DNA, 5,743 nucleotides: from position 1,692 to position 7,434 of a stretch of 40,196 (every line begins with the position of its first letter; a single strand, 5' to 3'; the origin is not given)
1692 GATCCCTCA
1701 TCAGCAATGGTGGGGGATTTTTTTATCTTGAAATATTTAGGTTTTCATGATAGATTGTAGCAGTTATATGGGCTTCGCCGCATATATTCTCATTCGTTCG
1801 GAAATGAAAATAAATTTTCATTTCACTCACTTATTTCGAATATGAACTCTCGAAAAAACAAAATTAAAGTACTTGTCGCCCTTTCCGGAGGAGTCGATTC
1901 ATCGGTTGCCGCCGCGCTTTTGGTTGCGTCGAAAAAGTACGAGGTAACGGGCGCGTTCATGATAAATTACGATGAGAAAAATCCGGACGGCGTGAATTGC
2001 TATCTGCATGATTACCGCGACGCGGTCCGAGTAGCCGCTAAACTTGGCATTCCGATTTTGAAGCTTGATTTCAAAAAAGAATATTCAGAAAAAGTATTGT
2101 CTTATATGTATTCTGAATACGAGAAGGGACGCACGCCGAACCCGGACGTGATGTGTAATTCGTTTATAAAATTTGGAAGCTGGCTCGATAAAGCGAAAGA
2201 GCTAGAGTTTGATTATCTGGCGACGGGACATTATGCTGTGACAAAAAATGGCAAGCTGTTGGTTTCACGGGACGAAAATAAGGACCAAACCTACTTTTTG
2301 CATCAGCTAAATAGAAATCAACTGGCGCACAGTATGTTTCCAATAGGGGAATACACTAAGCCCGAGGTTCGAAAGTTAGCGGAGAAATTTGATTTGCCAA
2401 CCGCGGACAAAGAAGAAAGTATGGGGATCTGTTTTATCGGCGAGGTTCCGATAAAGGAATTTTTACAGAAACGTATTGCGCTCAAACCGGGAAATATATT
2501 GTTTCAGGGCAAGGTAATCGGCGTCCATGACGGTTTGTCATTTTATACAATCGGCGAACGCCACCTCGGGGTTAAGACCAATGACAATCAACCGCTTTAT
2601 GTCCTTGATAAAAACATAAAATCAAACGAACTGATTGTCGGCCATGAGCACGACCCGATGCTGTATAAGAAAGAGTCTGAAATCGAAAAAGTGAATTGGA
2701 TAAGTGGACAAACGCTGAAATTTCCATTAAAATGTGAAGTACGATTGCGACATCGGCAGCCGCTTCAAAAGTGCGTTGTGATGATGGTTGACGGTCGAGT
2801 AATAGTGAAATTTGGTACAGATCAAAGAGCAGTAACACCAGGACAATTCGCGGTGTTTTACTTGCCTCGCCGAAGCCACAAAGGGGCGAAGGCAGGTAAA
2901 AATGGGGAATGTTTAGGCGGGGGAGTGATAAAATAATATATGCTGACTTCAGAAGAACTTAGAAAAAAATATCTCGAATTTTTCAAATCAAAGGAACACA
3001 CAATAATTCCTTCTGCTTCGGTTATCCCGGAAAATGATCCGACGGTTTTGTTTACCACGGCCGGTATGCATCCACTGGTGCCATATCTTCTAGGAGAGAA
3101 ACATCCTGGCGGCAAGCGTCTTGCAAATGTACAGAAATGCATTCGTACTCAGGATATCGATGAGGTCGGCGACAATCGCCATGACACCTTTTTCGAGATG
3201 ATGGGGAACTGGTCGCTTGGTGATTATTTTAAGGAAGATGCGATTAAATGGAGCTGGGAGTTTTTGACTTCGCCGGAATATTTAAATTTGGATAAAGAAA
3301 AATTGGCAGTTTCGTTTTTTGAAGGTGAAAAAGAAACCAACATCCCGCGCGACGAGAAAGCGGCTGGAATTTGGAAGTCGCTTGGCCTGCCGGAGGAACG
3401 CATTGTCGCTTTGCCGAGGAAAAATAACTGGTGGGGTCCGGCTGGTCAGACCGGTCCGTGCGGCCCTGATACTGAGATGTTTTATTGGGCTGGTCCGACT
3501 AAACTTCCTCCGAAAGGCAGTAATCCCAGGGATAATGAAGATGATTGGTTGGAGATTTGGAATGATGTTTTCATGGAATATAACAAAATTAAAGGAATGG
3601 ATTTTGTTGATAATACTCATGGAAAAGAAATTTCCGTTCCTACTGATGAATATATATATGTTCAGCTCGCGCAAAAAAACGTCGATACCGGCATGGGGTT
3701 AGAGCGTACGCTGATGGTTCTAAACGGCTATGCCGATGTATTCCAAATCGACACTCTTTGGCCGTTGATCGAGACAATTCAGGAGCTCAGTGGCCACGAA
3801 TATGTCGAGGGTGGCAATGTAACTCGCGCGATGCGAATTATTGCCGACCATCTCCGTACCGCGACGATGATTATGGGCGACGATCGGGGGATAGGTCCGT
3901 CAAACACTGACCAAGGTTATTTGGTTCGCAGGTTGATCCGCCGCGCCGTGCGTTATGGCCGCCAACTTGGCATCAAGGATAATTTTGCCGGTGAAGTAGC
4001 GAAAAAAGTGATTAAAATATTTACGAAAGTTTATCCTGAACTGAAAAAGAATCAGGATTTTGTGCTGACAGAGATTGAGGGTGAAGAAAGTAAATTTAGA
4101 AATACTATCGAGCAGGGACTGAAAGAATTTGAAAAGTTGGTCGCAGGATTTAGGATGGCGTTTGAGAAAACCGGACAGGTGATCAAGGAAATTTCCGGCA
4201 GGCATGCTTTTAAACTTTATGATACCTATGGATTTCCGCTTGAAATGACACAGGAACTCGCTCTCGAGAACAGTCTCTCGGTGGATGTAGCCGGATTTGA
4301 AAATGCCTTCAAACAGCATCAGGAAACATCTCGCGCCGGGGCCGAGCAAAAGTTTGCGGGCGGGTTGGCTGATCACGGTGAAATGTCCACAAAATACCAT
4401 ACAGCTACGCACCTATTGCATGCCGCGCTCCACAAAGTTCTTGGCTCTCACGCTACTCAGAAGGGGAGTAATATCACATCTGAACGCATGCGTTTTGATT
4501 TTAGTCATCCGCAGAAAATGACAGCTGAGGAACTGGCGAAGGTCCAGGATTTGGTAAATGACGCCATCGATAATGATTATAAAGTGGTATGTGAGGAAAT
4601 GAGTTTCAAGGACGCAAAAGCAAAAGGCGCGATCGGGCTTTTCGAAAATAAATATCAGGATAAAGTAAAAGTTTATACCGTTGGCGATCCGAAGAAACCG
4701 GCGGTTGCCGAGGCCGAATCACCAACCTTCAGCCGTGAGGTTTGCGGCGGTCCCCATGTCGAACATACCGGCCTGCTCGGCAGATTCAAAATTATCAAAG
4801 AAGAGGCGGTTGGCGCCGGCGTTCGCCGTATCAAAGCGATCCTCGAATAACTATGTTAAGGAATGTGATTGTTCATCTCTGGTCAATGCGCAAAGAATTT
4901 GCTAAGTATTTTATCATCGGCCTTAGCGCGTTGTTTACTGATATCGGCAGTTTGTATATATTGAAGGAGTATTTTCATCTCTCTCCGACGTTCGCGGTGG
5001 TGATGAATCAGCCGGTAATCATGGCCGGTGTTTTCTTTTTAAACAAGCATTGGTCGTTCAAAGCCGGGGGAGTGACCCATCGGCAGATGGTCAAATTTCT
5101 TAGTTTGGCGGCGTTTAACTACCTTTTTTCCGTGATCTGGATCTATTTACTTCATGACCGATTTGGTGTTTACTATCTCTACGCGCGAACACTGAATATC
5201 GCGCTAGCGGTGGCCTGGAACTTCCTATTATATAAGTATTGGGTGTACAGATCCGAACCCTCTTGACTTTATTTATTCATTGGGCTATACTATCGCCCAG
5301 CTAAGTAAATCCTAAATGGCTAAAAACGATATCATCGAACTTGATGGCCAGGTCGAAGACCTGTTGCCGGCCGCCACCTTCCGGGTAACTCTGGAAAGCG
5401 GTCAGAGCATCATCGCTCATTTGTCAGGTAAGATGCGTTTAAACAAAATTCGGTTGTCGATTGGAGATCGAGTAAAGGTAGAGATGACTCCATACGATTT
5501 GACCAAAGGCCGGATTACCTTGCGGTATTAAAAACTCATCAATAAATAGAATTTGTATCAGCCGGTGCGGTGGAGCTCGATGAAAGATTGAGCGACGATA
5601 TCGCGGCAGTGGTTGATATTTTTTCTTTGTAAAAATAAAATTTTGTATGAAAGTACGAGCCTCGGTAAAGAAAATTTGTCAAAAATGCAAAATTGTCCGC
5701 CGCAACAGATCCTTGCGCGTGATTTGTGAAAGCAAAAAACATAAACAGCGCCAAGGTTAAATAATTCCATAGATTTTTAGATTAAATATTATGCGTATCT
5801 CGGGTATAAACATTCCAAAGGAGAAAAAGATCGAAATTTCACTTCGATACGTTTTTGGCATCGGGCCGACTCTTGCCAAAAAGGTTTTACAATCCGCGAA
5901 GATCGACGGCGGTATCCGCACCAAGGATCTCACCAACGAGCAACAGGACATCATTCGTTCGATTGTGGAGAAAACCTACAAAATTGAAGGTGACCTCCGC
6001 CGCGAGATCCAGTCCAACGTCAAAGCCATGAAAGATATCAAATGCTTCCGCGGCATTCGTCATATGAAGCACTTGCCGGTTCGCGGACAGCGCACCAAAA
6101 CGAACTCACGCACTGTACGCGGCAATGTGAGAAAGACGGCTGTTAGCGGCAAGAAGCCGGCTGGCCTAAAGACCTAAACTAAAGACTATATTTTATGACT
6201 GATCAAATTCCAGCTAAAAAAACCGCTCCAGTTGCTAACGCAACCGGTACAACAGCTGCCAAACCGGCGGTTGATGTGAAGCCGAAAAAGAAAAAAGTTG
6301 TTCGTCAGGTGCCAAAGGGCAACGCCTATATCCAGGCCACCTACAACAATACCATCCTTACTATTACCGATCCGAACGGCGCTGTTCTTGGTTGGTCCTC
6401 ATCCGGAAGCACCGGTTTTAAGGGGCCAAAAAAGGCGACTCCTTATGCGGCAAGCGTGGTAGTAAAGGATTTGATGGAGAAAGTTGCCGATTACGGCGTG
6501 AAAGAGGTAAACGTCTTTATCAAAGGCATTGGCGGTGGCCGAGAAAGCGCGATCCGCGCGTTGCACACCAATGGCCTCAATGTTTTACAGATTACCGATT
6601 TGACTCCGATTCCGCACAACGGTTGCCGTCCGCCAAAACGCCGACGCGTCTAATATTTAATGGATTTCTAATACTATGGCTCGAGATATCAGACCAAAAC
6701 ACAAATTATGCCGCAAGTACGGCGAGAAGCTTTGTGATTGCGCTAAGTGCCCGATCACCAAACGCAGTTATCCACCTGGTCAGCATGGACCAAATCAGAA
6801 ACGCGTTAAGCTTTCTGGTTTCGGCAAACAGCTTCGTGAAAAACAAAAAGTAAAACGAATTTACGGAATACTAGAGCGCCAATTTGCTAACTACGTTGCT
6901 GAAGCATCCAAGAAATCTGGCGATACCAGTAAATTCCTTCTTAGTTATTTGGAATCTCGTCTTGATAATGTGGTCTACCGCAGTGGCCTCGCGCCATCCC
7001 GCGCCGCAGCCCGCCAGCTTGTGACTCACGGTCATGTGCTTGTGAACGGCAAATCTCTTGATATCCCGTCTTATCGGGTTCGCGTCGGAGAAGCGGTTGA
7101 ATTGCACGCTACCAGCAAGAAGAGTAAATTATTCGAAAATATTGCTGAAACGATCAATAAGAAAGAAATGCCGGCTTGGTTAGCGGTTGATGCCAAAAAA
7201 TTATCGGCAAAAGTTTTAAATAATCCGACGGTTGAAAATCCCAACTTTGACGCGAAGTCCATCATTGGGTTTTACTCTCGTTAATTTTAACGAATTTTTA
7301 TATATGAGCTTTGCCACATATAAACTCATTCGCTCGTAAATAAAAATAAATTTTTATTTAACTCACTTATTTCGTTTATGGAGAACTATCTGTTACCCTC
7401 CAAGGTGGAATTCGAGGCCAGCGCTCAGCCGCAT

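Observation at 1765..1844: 80-nt leader element present twice, each copy ending on a start codon, with compensatory hairpin changes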

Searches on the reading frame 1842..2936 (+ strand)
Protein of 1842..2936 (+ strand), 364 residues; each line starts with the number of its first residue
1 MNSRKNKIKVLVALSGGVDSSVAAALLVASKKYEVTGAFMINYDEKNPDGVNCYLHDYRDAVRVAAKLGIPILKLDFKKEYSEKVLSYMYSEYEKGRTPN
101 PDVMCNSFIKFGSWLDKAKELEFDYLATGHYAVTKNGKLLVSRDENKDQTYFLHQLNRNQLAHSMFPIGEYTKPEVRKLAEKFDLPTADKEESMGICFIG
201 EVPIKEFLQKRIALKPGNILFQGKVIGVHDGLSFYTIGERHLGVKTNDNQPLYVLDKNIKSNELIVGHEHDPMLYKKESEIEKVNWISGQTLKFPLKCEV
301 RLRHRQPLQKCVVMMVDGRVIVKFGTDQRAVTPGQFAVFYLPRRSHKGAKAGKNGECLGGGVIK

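Call 10: search_protein_families(library=pfam, proteins=[window:1842-2936:+])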
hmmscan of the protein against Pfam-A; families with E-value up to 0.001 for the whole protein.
window:1842-2936:+ (364 aa): 4 families
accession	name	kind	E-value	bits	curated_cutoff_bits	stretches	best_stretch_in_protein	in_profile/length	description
PF03054.22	tRNA_Me_trans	-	1.3e-69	234.4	20.6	1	9-200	2-201/202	tRNA methyl transferase HUP domain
PF20258.4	tRNA_Me_trans_C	-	3.1e-19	69.5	20.6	1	280-363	5-77/77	Aminomethyltransferase beta-barrel domain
PF20259.3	tRNA_Me_trans_M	-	5.3e-15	55.2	27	1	205-268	1-66/66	tRNA methyl transferase PRC-barrel domain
PF02540.23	NAD_synthase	-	2.1e-07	30.8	21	1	8-82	19-86/242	NAD synthase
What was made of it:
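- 1842..2936 (+): mnmA (tRNA 2-thiouridylase), the gene served by copy A. Pfam PF03054, PF20259, PF20258 (call 10)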

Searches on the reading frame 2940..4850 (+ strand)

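Call 10: search_protein_families(library=pfam, proteins=[window:2940-4850:+])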
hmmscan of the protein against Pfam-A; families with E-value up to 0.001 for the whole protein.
window:2940-4850:+ (636 aa): 2 families
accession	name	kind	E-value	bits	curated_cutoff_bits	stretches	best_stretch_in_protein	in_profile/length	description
PF01411.24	tRNA-synt_2c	-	4.6e-138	461.6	30.3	1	6-475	1-437/552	tRNA synthetases class II (A)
PF07973.19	tRNA_SAD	-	8e-15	55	24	1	576-631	1-43/44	Threonyl and Alanyl tRNA synthetase second additional domain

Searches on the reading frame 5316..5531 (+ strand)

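Call 10: search_protein_families(library=pfam, proteins=[window:5316-5531:+])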
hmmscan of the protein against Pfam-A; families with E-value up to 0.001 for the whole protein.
window:5316-5531:+ (71 aa): 1 family
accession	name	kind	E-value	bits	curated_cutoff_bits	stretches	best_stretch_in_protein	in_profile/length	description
PF01176.25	eIF-1a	-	2.6e-23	81.9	30.2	1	7-70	1-64/64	Translation initiation factor 1A / IF-1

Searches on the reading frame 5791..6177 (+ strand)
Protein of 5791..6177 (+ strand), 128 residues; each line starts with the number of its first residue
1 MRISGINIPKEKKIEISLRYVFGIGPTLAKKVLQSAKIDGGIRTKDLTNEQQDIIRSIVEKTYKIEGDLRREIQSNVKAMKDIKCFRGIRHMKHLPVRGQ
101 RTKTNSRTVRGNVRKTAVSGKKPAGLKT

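Call 10: search_protein_families(library=pfam, proteins=[window:5791-6177:+])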
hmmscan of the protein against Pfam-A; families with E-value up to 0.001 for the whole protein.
window:5791-6177:+ (128 aa): 1 family
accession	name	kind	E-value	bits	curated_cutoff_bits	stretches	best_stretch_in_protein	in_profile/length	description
PF00416.27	Ribosomal_S13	-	2.1e-29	103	31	1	2-108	1-128/128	Ribosomal protein S13/S18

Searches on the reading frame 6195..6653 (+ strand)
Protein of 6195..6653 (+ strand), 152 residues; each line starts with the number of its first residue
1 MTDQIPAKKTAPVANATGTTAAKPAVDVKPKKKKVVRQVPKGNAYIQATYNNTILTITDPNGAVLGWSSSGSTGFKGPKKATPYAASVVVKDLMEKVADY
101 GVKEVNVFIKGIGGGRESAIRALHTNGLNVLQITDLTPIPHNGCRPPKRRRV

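Call 10: search_protein_families(library=pfam, proteins=[window:6195-6653:+])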
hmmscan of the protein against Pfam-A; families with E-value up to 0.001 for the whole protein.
window:6195-6653:+ (152 aa): 1 family
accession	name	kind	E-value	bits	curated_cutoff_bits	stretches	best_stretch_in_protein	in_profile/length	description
PF00411.24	Ribosomal_S11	-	4.2e-41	140.2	25.1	1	42-151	1-110/110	Ribosomal protein S11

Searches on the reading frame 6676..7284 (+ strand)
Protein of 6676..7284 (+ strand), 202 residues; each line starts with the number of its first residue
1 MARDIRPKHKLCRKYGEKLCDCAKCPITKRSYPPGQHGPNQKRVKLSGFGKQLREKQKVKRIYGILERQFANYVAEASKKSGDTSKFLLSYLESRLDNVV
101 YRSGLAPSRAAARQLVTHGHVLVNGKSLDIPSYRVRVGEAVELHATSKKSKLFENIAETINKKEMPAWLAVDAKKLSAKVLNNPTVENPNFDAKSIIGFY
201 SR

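Call 10: search_protein_families(library=pfam, proteins=[window:6676-7284:+])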
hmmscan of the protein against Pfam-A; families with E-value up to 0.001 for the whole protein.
window:6676-7284:+ (202 aa): 2 families
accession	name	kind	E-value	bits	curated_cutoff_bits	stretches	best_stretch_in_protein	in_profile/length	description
PF00163.24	Ribosomal_S4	-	4.2e-25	88.7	23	1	5-93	3-95/95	Ribosomal protein S4/S9 N-terminal domain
PF01479.30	S4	-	2.9e-20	72.1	22.8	1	95-140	2-47/48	S4 domain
